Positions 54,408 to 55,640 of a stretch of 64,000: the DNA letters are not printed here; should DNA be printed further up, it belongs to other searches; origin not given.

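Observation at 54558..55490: Orphan sigma-54-activator-like AAA+ ATPase with no sensor domain and a GAFSDA variant of the GAFTGA loop, encoded immediately downstream of rpsA.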

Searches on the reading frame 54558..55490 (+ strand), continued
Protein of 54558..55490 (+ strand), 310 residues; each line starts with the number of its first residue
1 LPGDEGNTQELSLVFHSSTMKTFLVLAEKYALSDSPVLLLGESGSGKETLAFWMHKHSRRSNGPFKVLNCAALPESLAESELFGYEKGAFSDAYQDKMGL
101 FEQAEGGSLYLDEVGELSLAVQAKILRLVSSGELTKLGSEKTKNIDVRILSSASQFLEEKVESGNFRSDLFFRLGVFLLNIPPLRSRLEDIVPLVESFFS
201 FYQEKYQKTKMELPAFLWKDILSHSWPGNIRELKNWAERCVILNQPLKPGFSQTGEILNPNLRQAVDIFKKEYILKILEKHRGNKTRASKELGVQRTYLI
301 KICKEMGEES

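Call 5: find_homologous_proteins(query=window:54558-55490:+, max_evalue=1e-10)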
Query window:54558-55490:+ (310 aa): 8000 proteins with E <= 1e-10 among 8000 candidates; the best 120 are listed.
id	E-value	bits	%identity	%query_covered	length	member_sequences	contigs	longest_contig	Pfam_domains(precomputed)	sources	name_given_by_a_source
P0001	3.9e-188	642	100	94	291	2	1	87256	PF00158.33,PF25601.2,PF02954.26,PF14532.13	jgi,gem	-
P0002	2.8e-71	259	44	95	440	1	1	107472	PF00158.33,PF25601.2,PF02954.26,PF14532.13,PF07728.21,PF00072.31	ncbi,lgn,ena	-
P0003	2.9e-71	259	48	93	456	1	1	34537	PF00158.33,PF25601.2,PF02954.26,PF14532.13,PF07728.21,PF00072.31,PF01078.28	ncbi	-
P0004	8.0e-71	257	45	95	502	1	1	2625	PF13185.13,PF00158.33,PF25601.2,PF01590.33,PF02954.26,PF13492.13,PF14532.13,PF07728.21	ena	-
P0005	4.0e-70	255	44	94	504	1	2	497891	PF13185.13,PF00158.33,PF25601.2,PF01590.33,PF02954.26,PF13492.13,PF14532.13,PF07728.21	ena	-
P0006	5.9e-70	254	45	92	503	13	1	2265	PF13185.13,PF00158.33,PF25601.2,PF01590.33,PF02954.26,PF13492.13,PF14532.13,PF07728.21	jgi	-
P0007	6.2e-70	254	44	93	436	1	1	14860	PF00158.33,PF25601.2,PF02954.26,PF14532.13,PF07728.21,PF00072.31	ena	-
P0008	3.0e-69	252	44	95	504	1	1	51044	PF13185.13,PF00158.33,PF25601.2,PF01590.33,PF02954.26,PF13492.13,PF14532.13,PF07728.21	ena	-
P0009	8.8e-69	250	44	95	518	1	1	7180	PF00158.33,PF07724.21,PF25601.2,PF02954.26,PF14532.13,PF07728.21,PF01078.28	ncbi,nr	ncbi:MAG TPA: sigma-54 dependent transcriptional regulator, partial [Candidatus Manganitrophaceae ba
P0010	9.4e-69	250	45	95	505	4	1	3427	PF13185.13,PF00158.33,PF25601.2,PF01590.33,PF02954.26,PF13492.13,PF14532.13,PF07728.21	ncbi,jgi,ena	ncbi:MAG: sigma 54-interacting transcriptional regulator [Treponemataceae bacterium]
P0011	2.2e-68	249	41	96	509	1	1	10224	PF05157.21,PF00158.33,PF07724.21,PF25601.2,PF02954.26,PF00004.36,PF14532.13,PF07728.21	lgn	-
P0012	2.5e-68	249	44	95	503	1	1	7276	PF13185.13,PF00158.33,PF25601.2,PF01590.33,PF02954.26,PF13492.13,PF14532.13,PF07728.21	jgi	jgi:Nif-specific regulatory protein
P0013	3.3e-68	249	41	96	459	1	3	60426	PF00158.33,PF25601.2,PF02954.26,PF14532.13,PF07728.21,PF00072.31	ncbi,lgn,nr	ncbi:MAG: sigma-54 dependent transcriptional regulator [Caldimicrobium sp.]|nr:sigma-54 dependent tr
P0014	5.5e-68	248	44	94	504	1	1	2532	PF13185.13,PF00158.33,PF25601.2,PF01590.33,PF13492.13,PF14532.13,PF07728.21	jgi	jgi:Nif-specific regulatory protein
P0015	6.9e-68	247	44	95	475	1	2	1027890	PF13185.13,PF00158.33,PF25601.2,PF01590.33,PF13492.13,PF14532.13,PF07728.21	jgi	jgi:Nif-specific regulatory protein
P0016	7.9e-68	247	44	95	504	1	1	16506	PF13185.13,PF00158.33,PF25601.2,PF01590.33,PF13492.13,PF14532.13,PF07728.21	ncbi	-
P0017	8.2e-68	247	44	91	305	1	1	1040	PF00158.33,PF25601.2,PF02954.26,PF14532.13,PF07728.21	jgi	jgi:Nif-specific regulatory protein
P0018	1.5e-67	246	42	96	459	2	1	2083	PF00158.33,PF25601.2,PF02954.26,PF14532.13,PF07728.21,PF00072.31,PF13191.13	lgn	-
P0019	1.7e-67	246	43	98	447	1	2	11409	PF00158.33,PF25601.2,PF02954.26,PF14532.13,PF07728.21,PF00072.31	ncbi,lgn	-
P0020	1.8e-67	246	44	99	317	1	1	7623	PF00158.33,PF07724.21,PF25601.2,PF02954.26,PF00004.36,PF14532.13,PF07728.21,PF01078.28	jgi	-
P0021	2.1e-67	246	44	95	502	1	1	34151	PF13185.13,PF00158.33,PF25601.2,PF01590.33,PF02954.26,PF13492.13,PF14532.13,PF07728.21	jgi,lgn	jgi:Nif-specific regulatory protein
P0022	4.3e-67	245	43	97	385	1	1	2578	PF13185.13,PF00158.33,PF25601.2,PF01590.33,PF02954.26,PF13492.13,PF14532.13,PF07728.21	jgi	-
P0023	7.2e-67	244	42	95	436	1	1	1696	PF00158.33,PF25601.2,PF02954.26,PF14532.13,PF07728.21,PF00072.31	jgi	jgi:Nif-specific regulatory protein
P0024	7.3e-67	244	45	94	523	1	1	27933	PF13185.13,PF00158.33,PF07724.21,PF25601.2,PF01590.33,PF02954.26,PF00004.36,PF14532.13,PF07728.21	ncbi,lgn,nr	ncbi:MAG: sigma 54-interacting transcriptional regulator [Spirochaetales bacterium]|nr:sigma 54-inte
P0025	8.3e-67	244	43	94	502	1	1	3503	PF13185.13,PF00158.33,PF25601.2,PF01590.33,PF02954.26,PF13492.13,PF14532.13,PF07728.21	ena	-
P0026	8.5e-67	244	43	95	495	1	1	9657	PF13185.13,PF00158.33,PF25601.2,PF01590.33,PF02954.26,PF13492.13,PF14532.13,PF07728.21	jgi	jgi:Nif-specific regulatory protein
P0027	9.8e-67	244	44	95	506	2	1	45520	PF13185.13,PF00158.33,PF25601.2,PF01590.33,PF02954.26,PF13492.13,PF14532.13,PF07728.21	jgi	-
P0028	1.0e-66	244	42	95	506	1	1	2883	PF13185.13,PF00158.33,PF25601.2,PF01590.33,PF02954.26,PF13492.13,PF14532.13,PF07728.21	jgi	jgi:Nif-specific regulatory protein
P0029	1.1e-66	243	43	95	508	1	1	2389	PF13185.13,PF00158.33,PF25601.2,PF01590.33,PF02954.26,PF13492.13,PF14532.13,PF07728.21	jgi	jgi:Nif-specific regulatory protein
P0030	1.3e-66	243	45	95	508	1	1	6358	PF13185.13,PF00158.33,PF25601.2,PF01590.33,PF02954.26,PF13492.13,PF14532.13,PF07728.21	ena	-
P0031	1.9e-66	243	44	95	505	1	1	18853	PF13185.13,PF00158.33,PF25601.2,PF01590.33,PF02954.26,PF13492.13,PF14532.13,PF07728.21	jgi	jgi:Nif-specific regulatory protein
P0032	2.1e-66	243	42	96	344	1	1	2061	PF00158.33,PF07724.21,PF25601.2,PF02954.26,PF00004.36,PF14532.13,PF07728.21,PF01078.28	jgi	jgi:transcriptional regulator with PAS, ATPase and Fis domain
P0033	2.4e-66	242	43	97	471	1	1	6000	PF00158.33,PF07724.21,PF25601.2,PF02954.26,PF00004.36,PF14532.13,PF07728.21,PF01078.28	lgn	-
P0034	2.7e-66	242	44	95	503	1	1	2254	PF13185.13,PF00158.33,PF25601.2,PF01590.33,PF02954.26,PF13492.13,PF14532.13,PF07728.21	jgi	jgi:Nif-specific regulatory protein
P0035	3.2e-66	242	44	92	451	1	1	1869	PF00158.33,PF07724.21,PF25601.2,PF02954.26,PF00004.36,PF14532.13,PF07728.21,PF00072.31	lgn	-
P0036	3.3e-66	242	43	95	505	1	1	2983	PF13185.13,PF00158.33,PF25601.2,PF01590.33,PF02954.26,PF13492.13,PF14532.13,PF07728.21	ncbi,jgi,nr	ncbi:MAG: sigma 54-interacting transcriptional regulator [Spirochaetaceae bacterium]|jgi:Nif-specifi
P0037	3.5e-66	242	43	96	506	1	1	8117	PF13185.13,PF00158.33,PF25601.2,PF01590.33,PF02954.26,PF13492.13,PF14532.13,PF07728.21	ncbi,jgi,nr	ncbi:MAG: sigma 54-interacting transcriptional regulator [Treponema sp.]|jgi:Nif-specific regulatory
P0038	4.3e-66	242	42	97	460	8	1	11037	PF00158.33,PF25601.2,PF02954.26,PF14532.13,PF07728.21,PF00072.31,PF01078.28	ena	-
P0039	4.6e-66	241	44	95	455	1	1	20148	PF00158.33,PF25601.2,PF02954.26,PF00004.36,PF14532.13,PF00072.31,PF01078.28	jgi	jgi:two-component system response regulator HydG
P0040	5.3e-66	241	43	95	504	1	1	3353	PF13185.13,PF00158.33,PF25601.2,PF01590.33,PF13492.13,PF14532.13,PF07728.21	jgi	jgi:Nif-specific regulatory protein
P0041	5.4e-66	241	44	91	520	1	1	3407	PF13185.13,PF00158.33,PF25601.2,PF01590.33,PF02954.26,PF13492.13,PF14532.13,PF07728.21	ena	-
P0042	5.6e-66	241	45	93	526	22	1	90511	PF13185.13,PF00158.33,PF25601.2,PF01590.33,PF02954.26,PF00004.36,PF14532.13,PF07728.21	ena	-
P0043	9.7e-66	240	42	94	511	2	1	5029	PF13185.13,PF00158.33,PF25601.2,PF01590.33,PF13492.13,PF14532.13,PF07728.21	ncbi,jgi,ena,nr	ncbi:MAG: sigma 54-interacting transcriptional regulator [Treponema sp.]|nr:sigma 54-interacting tra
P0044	1.0e-65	240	45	93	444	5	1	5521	PF00158.33,PF25601.2,PF02954.26,PF14532.13,PF07728.21,PF00072.31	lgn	-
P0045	1.7e-65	240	42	95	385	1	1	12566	PF13185.13,PF00158.33,PF25601.2,PF01590.33,PF13492.13,PF14532.13,PF07728.21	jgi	jgi:Nif-specific regulatory protein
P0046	1.7e-65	240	42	95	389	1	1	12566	PF13185.13,PF00158.33,PF25601.2,PF01590.33,PF13492.13,PF14532.13,PF07728.21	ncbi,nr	ncbi:MAG: sigma 54-interacting transcriptional regulator, partial [Treponema sp.]|nr:sigma 54-intera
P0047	1.9e-65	239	42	93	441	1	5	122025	PF00158.33,PF25601.2,PF02954.26,PF00004.36,PF14532.13,PF07728.21,PF00072.31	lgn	-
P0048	2.1e-65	239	45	91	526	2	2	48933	PF13185.13,PF00158.33,PF25601.2,PF01590.33,PF02954.26,PF00004.36,PF14532.13,PF07728.21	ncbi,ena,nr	ncbi:MAG: sigma 54-interacting transcriptional regulator [Desulfovibrionales bacterium]|nr:sigma 54-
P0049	2.3e-65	239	42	95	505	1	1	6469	PF13185.13,PF00158.33,PF25601.2,PF01590.33,PF13492.13,PF14532.13,PF07728.21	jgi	jgi:Nif-specific regulatory protein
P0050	2.4e-65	239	44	98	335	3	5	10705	PF00158.33,PF07724.21,PF25601.2,PF02954.26,PF00004.36,PF14532.13,PF07728.21,PF01078.28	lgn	-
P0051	2.9e-65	239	40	98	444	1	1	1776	PF00158.33,PF07724.21,PF25601.2,PF02954.26,PF14532.13,PF07728.21,PF00072.31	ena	-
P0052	3.5e-65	239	44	94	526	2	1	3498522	PF13185.13,PF00158.33,PF25601.2,PF01590.33,PF02954.26,PF00004.36,PF14532.13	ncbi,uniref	ncbi:sigma 54-interacting transcriptional regulator [Halodesulfovibrio aestuarii]|uniref:sigma-54-de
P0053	4.3e-65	238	43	96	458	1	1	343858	PF00158.33,PF25601.2,PF02954.26,PF14532.13,PF00072.31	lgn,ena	-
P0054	4.6e-65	238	49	77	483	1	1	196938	PF13426.14,PF00158.33,PF07724.21,PF25601.2,PF02954.26,PF18024.8,PF08448.17,PF14532.13,PF07728.21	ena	-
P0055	5.1e-65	238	49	78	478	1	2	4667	PF13426.14,PF00158.33,PF25601.2,PF18024.8,PF08448.17,PF00989.32,PF14532.13,PF07728.21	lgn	-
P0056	7.9e-65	237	43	94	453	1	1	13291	PF13185.13,PF00158.33,PF25601.2,PF01590.33,PF02954.26,PF13492.13,PF14532.13,PF07728.21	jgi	jgi:Nif-specific regulatory protein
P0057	8.3e-65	237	44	95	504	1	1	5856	PF13185.13,PF00158.33,PF25601.2,PF01590.33,PF02954.26,PF13492.13,PF14532.13,PF07728.21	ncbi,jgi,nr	ncbi:MAG: sigma 54-interacting transcriptional regulator [Spirochaetaceae bacterium]|jgi:Nif-specifi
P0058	9.5e-65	237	45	82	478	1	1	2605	PF13426.14,PF00158.33,PF25601.2,PF02954.26,PF08448.17,PF00989.32,PF14532.13,PF01078.28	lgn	-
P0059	1.0e-64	237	41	94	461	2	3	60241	PF00158.33,PF25601.2,PF02954.26,PF14532.13,PF07728.21,PF00072.31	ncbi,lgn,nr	ncbi:MAG: sigma-54 dependent transcriptional regulator [Thermodesulfobacteriaceae bacterium]|nr:sigm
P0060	1.1e-64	237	41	96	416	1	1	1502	PF00158.33,PF25601.2,PF02954.26,PF14532.13,PF00072.31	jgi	jgi:DNA-binding NtrC family response regulator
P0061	1.1e-64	237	42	94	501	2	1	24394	PF13185.13,PF00158.33,PF07724.21,PF25601.2,PF01590.33,PF13492.13,PF14532.13,PF07728.21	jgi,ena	-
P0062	1.4e-64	237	46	94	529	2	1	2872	PF13185.13,PF00158.33,PF25601.2,PF01590.33,PF02954.26,PF00004.36,PF14532.13,PF07728.21,PF01078.28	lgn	-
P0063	2.0e-64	236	42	95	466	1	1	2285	PF00158.33,PF00498.32,PF25601.2,PF02954.26,PF18024.8,PF16697.11,PF14532.13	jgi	jgi:DNA-binding NtrC family response regulator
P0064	2.0e-64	236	42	95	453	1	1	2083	PF00158.33,PF25601.2,PF02954.26,PF14532.13,PF07728.21,PF00072.31,PF01078.28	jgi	-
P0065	2.4e-64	236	42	94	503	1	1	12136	PF13185.13,PF00158.33,PF25601.2,PF01590.33,PF02954.26,PF13492.13,PF14532.13,PF07728.21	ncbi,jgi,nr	ncbi:MAG: sigma 54-interacting transcriptional regulator [Treponema sp.]|jgi:Nif-specific regulatory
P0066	2.6e-64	236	44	96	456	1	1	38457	PF00158.33,PF25601.2,PF02954.26,PF14532.13,PF00072.31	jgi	jgi:DNA-binding NtrC family response regulator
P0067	2.7e-64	236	42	95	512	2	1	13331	PF13185.13,PF00158.33,PF25601.2,PF01590.33,PF02954.26,PF13492.13,PF14532.13,PF07728.21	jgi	jgi:Nif-specific regulatory protein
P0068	2.7e-64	236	41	94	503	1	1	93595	PF13185.13,PF00158.33,PF25601.2,PF01590.33,PF02954.26,PF13492.13,PF14532.13,PF07728.21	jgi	jgi:Nif-specific regulatory protein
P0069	3.1e-64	235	43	95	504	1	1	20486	PF13185.13,PF00158.33,PF25601.2,PF01590.33,PF02954.26,PF13492.13,PF14532.13,PF07728.21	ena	-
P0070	3.3e-64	235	43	95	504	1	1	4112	PF13185.13,PF00158.33,PF25601.2,PF01590.33,PF13492.13,PF14532.13,PF07728.21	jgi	jgi:Nif-specific regulatory protein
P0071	3.7e-64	235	43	90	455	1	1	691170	PF00158.33,PF25601.2,PF02954.26,PF00493.30,PF14532.13,PF07728.21,PF00072.31,PF01078.28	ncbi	-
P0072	3.8e-64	235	42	90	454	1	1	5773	PF00158.33,PF25601.2,PF02954.26,PF14532.13,PF07728.21,PF00072.31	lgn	-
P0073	3.8e-64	235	41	95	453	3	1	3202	PF00158.33,PF25601.2,PF02954.26,PF14532.13,PF07728.21,PF00072.31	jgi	jgi:two-component system nitrogen regulation response regulator NtrX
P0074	4.2e-64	235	43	96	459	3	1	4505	PF00158.33,PF25601.2,PF02954.26,PF14532.13,PF00072.31,PF13191.13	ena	-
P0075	4.8e-64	235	42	96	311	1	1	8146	PF00158.33,PF25601.2,PF02954.26,PF14532.13,PF07728.21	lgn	-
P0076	4.9e-64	235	41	94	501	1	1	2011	PF13185.13,PF00158.33,PF07724.21,PF25601.2,PF01590.33,PF13492.13,PF14532.13,PF07728.21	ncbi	-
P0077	5.9e-64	235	42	92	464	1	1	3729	PF00158.33,PF25601.2,PF02954.26,PF14532.13,PF07728.21,PF00072.31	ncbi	-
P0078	6.4e-64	234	41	97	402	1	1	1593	PF00158.33,PF25601.2,PF02954.26,PF14532.13,PF07728.21,PF00072.31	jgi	jgi:two-component system response regulator AtoC/two-component system nitrogen regulation response r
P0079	8.3e-64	234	40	96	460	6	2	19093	PF00158.33,PF25601.2,PF02954.26,PF14532.13,PF00072.31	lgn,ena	-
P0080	8.7e-64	234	46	91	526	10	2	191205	PF13185.13,PF00158.33,PF25601.2,PF01590.33,PF02954.26,PF00004.36,PF14532.13,PF07728.21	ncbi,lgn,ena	-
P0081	1.0e-63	234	42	95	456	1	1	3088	PF00158.33,PF25601.2,PF02954.26,PF14532.13,PF00072.31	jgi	jgi:DNA-binding NtrC family response regulator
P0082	1.0e-63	234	42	94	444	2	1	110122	PF00158.33,PF25601.2,PF02954.26,PF14532.13,PF00072.31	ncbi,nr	ncbi:MAG: sigma-54 dependent transcriptional regulator [Sphaerochaeta sp.]|nr:sigma-54 dependent tra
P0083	1.1e-63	234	41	96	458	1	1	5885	PF00158.33,PF25601.2,PF02954.26,PF14532.13,PF00072.31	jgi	jgi:DNA-binding NtrC family response regulator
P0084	1.4e-63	233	42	95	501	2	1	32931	PF13185.13,PF00158.33,PF25601.2,PF01590.33,PF13492.13,PF14532.13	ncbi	-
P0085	1.6e-63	233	43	96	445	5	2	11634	PF00158.33,PF25601.2,PF02954.26,PF14532.13,PF07728.21,PF00072.31,PF01078.28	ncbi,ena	-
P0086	1.7e-63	233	45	94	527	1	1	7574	PF00158.33,PF25601.2,PF01590.33,PF02954.26,PF14532.13,PF07728.21,PF01078.28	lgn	-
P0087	1.8e-63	233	41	99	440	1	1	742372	PF00158.33,PF25601.2,PF02954.26,PF14532.13,PF07728.21,PF00072.31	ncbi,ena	-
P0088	2.1e-63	233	42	92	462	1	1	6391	PF00158.33,PF07724.21,PF25601.2,PF02954.26,PF14532.13,PF07728.21,PF00072.31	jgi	jgi:DNA-binding NtrC family response regulator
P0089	2.1e-63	233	43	96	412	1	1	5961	PF00158.33,PF25601.2,PF02954.26,PF14532.13,PF00072.31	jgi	jgi:DNA-binding NtrC family response regulator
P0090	2.1e-63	233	44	95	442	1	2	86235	PF00158.33,PF25601.2,PF02954.26,PF14532.13,PF00072.31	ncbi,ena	-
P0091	2.2e-63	233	40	96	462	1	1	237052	PF00158.33,PF25601.2,PF02954.26,PF14532.13,PF07728.21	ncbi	-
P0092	2.2e-63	233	42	96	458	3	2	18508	PF00158.33,PF25601.2,PF02954.26,PF14532.13,PF00072.31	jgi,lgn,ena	-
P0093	2.3e-63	233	41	95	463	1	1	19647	PF00158.33,PF25601.2,PF02954.26,PF14532.13,PF07728.21,PF00072.31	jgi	-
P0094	2.3e-63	233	44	88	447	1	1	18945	PF00158.33,PF25601.2,PF02954.26,PF00004.36,PF14532.13,PF00072.31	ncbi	ncbi:MAG: sigma-54-dependent transcriptional regulator [Bdellovibrionales bacterium]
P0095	2.3e-63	233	42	95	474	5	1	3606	PF00158.33,PF07724.21,PF25601.2,PF02954.26,PF00004.36,PF14532.13,PF07728.21,PF00072.31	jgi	jgi:DNA-binding NtrC family response regulator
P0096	2.5e-63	232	41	92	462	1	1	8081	PF00158.33,PF25601.2,PF02954.26,PF14532.13,PF07728.21,PF00072.31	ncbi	-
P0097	2.7e-63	232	46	94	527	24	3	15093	PF13185.13,PF00158.33,PF25601.2,PF01590.33,PF02954.26,PF00004.36,PF14532.13,PF07728.21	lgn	-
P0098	2.8e-63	232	44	91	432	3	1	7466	PF00158.33,PF25601.2,PF14532.13,PF07728.21,PF00072.31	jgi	jgi:DNA-binding NtrC family response regulator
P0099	2.8e-63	232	41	94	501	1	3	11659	PF13185.13,PF00158.33,PF07724.21,PF25601.2,PF01590.33,PF13492.13,PF14532.13,PF07728.21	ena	-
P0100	2.9e-63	232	42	96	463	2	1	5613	PF00158.33,PF25601.2,PF02954.26,PF14532.13,PF00072.31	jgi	jgi:DNA-binding NtrC family response regulator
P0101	3.1e-63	232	40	97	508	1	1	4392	PF00158.33,PF07724.21,PF25601.2,PF01590.33,PF02954.26,PF14532.13,PF07728.21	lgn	-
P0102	3.2e-63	232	41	94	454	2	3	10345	PF00158.33,PF25601.2,PF02954.26,PF14532.13,PF07728.21,PF13191.13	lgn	-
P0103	3.4e-63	232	46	91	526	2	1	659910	PF00158.33,PF25601.2,PF01590.33,PF02954.26,PF00004.36,PF14532.13,PF07728.21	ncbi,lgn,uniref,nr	ncbi:sigma-54-dependent Fis family transcriptional regulator [Desulfovibrio psychrotolerans]|uniref:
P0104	3.5e-63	232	43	93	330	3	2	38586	PF00158.33,PF25601.2,PF02954.26,PF14532.13,PF07728.21,PF01078.28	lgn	-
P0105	3.9e-63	232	45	93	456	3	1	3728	PF00158.33,PF25601.2,PF02954.26,PF14532.13,PF07728.21,PF00072.31,PF01078.28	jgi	jgi:DNA-binding NtrC family response regulator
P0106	4.0e-63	232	41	94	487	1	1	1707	PF13185.13,PF00158.33,PF07724.21,PF25601.2,PF01590.33,PF13492.13,PF14532.13,PF07728.21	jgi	jgi:Nif-specific regulatory protein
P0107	4.0e-63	232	43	95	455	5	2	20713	PF00158.33,PF25601.2,PF02954.26,PF14532.13,PF07728.21,PF00072.31,PF01078.28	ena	-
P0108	4.7e-63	232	42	95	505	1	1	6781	PF13185.13,PF00158.33,PF25601.2,PF01590.33,PF13492.13,PF14532.13,PF07728.21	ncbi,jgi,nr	ncbi:MAG: sigma 54-interacting transcriptional regulator [Spirochaetaceae bacterium]|jgi:Nif-specifi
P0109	4.7e-63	232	42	92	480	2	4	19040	PF00158.33,PF25601.2,PF02954.26,PF14532.13,PF07728.21,PF00072.31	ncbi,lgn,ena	-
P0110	4.9e-63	232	44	87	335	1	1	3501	PF00158.33,PF25601.2,PF02954.26,PF14532.13,PF07728.21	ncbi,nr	ncbi:MAG: sigma-54-dependent Fis family transcriptional regulator [Fibrobacteres bacterium]|nr:sigma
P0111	5.1e-63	231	45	93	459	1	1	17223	PF00158.33,PF25601.2,PF02954.26,PF14532.13,PF07728.21,PF00072.31,PF01078.28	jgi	jgi:DNA-binding NtrC family response regulator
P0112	5.1e-63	231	41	96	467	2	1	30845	PF00158.33,PF25601.2,PF02954.26,PF14532.13,PF07728.21,PF00072.31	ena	-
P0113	5.7e-63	231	44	92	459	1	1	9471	PF00158.33,PF25601.2,PF02954.26,PF14532.13,PF07728.21,PF00072.31,PF01078.28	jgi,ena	-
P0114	6.0e-63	231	45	92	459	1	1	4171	PF00158.33,PF25601.2,PF02954.26,PF14532.13,PF07728.21,PF00072.31,PF01078.28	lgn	-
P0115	6.2e-63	231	46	92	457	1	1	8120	PF00158.33,PF25601.2,PF02954.26,PF14532.13,PF07728.21,PF00072.31,PF01078.28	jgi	jgi:DNA-binding NtrC family response regulator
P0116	6.2e-63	231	41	95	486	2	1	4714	PF13185.13,PF00158.33,PF25601.2,PF01590.33,PF02954.26,PF13492.13,PF14532.13,PF07728.21,PF01078.28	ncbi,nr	ncbi:MAG TPA: sigma 54-interacting transcriptional regulator, partial [Candidatus Edwardsbacteria ba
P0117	6.3e-63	231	41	95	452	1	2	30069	PF00158.33,PF25601.2,PF02954.26,PF14532.13,PF07728.21,PF00072.31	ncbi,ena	ncbi:MAG: sigma-54-dependent transcriptional regulator [Candidatus Ratteibacteria bacterium]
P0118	6.6e-63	231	41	95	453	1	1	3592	PF00158.33,PF25601.2,PF02954.26,PF14532.13,PF07728.21,PF00072.31,PF01078.28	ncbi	ncbi:MAG TPA: sigma-54 dependent transcriptional regulator [Candidatus Eisenbacteria bacterium]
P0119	6.7e-63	231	41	95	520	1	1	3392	PF13185.13,PF00158.33,PF25601.2,PF01590.33,PF13492.13,PF14532.13,PF07728.21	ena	-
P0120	6.9e-63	231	41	94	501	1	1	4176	PF13185.13,PF00158.33,PF07724.21,PF25601.2,PF01590.33,PF13492.13,PF14532.13,PF07728.21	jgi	-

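Call 6: find_encoding_contigs(protein=window:54558-55490:+, flank=10000, max_places=6)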
Protein window:54558-55490:+ (310 aa): 3 contigs read that carry it; 1 place shown.
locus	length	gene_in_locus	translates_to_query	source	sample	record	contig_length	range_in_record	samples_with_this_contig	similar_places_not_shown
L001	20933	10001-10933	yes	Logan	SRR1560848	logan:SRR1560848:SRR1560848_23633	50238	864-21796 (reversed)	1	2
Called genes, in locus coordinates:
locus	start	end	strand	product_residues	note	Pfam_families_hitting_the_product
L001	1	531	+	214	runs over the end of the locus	PF00834:Ribul_P_3_epim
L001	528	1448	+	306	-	PF13525:YfiO (weak), PF07719:TPR_2 (faint), PF13174:TPR_6 (faint), PF13428:TPR_14 (faint), PF13432:TPR_16 (faint), PF00515:TPR_1 (faint)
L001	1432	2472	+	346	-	-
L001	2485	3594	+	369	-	-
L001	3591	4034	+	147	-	PF02580:Tyr_Deacylase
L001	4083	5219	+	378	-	PF00154:RecA_N, PF08423:Rad51 (weak), PF06745:ATPase (faint), PF21096:RecA_C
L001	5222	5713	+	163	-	PF01288:HPPK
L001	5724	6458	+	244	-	PF02616:SMC_ScpA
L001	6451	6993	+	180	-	PF04079:SMC_ScpB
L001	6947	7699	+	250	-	PF01479:S4, PF00849:PseudoU_synth_2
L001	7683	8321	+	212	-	PF02224:Cytidylate_kin, PF13189:Cytidylate_kin2 (weak), PF13207:AAA_17 (weak), PF13238:AAA_18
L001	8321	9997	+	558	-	PF17092:PCB_OB (faint), PF13509:S1_2 (faint), PF18614:RNase_II_C_S1 (faint), PF21710:Spt6_S1 (faint), PF23459:S1_RRP5 (faint), PF00575:S1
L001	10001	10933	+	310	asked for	PF00158:Sigma54_activat, PF14532:Sigma54_activ_2, PF25601:AAA_lid_14, PF02954:HTH_8 (weak)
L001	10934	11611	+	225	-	PF13428:TPR_14 (faint), PF13525:YfiO (faint), PF13174:TPR_6 (faint), PF13181:TPR_8 (faint)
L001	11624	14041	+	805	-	PF05226:CHASE2, PF00211:Guanylate_cyc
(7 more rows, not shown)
